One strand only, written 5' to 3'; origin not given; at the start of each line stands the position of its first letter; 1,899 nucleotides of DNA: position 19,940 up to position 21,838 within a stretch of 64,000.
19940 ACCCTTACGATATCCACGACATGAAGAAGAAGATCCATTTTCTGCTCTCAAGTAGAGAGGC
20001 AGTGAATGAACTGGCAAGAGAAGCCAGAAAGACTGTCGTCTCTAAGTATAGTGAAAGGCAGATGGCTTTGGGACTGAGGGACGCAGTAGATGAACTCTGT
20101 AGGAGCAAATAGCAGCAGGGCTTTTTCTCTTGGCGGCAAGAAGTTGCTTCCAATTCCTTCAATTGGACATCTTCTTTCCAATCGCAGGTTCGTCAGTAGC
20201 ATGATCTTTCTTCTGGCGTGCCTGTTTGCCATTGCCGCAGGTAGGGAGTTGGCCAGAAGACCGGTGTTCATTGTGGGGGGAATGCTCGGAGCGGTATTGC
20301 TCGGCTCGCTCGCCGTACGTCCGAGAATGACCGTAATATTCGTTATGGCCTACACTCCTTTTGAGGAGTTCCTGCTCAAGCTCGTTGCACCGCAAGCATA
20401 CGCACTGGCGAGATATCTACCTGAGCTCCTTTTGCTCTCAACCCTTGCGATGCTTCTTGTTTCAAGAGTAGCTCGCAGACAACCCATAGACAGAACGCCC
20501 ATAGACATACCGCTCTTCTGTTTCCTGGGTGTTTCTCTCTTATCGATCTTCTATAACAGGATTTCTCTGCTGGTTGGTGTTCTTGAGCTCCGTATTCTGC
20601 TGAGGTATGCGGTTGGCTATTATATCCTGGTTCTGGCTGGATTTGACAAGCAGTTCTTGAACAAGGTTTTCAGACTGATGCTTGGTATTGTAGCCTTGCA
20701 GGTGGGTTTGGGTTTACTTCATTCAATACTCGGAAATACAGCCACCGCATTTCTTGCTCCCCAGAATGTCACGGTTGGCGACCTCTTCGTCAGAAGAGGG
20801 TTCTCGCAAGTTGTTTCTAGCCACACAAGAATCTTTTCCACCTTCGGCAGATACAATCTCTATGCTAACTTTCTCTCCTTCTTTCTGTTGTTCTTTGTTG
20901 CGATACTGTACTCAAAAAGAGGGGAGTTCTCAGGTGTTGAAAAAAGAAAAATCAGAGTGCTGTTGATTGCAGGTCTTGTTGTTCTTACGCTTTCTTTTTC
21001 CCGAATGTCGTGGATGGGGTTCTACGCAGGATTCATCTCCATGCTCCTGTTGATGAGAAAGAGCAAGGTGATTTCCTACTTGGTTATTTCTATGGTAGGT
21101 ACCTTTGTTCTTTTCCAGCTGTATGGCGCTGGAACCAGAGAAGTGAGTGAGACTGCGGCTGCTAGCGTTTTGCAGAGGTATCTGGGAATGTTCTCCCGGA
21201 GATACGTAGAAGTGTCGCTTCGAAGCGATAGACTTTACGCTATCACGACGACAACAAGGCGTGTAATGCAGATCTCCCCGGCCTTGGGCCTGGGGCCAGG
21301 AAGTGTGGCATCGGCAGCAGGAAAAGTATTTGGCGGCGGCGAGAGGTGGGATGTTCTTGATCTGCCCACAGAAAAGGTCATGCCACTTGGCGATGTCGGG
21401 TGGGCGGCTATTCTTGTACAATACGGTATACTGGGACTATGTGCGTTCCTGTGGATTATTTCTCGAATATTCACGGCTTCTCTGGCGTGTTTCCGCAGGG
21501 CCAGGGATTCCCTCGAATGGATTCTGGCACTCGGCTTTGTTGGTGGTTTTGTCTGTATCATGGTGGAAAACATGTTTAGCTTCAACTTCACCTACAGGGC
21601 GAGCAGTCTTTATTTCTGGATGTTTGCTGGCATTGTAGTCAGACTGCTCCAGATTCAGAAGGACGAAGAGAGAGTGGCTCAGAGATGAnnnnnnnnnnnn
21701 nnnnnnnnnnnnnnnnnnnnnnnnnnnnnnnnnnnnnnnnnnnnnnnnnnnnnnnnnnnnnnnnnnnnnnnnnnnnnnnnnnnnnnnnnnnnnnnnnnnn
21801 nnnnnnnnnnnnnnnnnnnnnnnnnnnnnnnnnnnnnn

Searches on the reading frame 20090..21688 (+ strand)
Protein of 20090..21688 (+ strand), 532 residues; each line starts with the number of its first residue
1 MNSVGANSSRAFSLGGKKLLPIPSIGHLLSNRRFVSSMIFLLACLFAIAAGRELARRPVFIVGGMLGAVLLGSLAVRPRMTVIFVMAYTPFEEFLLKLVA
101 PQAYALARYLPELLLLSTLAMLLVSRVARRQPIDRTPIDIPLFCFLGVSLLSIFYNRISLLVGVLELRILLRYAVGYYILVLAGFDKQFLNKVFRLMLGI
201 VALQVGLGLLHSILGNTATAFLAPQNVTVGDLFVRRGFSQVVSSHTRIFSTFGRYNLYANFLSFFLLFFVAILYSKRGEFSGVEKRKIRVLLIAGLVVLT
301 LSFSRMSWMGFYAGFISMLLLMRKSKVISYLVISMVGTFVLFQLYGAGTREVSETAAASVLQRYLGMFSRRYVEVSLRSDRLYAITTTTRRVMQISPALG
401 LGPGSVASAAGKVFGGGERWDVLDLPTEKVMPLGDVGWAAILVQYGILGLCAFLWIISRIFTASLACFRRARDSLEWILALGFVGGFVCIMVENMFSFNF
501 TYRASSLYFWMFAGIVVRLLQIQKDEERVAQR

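Call 5: search_protein_families(library=pfam, proteins=[window:20090-21688:+], max_evalue=0.01)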
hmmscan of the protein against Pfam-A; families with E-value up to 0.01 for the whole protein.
window:20090-21688:+ (532 aa): 1 family
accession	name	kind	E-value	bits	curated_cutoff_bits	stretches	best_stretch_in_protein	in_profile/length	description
PF04932.20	Wzy_C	-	5.4e-07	29.9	31.7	1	291-454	2-149/149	O-Antigen ligase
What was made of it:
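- On Wzx/Wzy-dependent polysaccharide assembly locus: 20090-21688: Wzy_C 29.9 bits against a cut-off of 31.7 (call 5).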

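Call 23: search_protein_families(library=ncbifam, proteins=[window:20090-21688:+], max_evalue=0.1)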
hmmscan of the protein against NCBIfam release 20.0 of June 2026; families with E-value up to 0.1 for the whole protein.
window:20090-21688:+ (532 aa): 2 families
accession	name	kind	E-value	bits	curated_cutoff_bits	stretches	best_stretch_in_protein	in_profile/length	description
TIGR00947.1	2A73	equivalog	1.4e-09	37.4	366.4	1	94-516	24-419/425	IctB family putative bicarbonate transporter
NF038300.1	EPS_HpsL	equivalog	7.6e-06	24.7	640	1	440-527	445-531/534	hormogonium polysaccharide biosynthesis protein HpsL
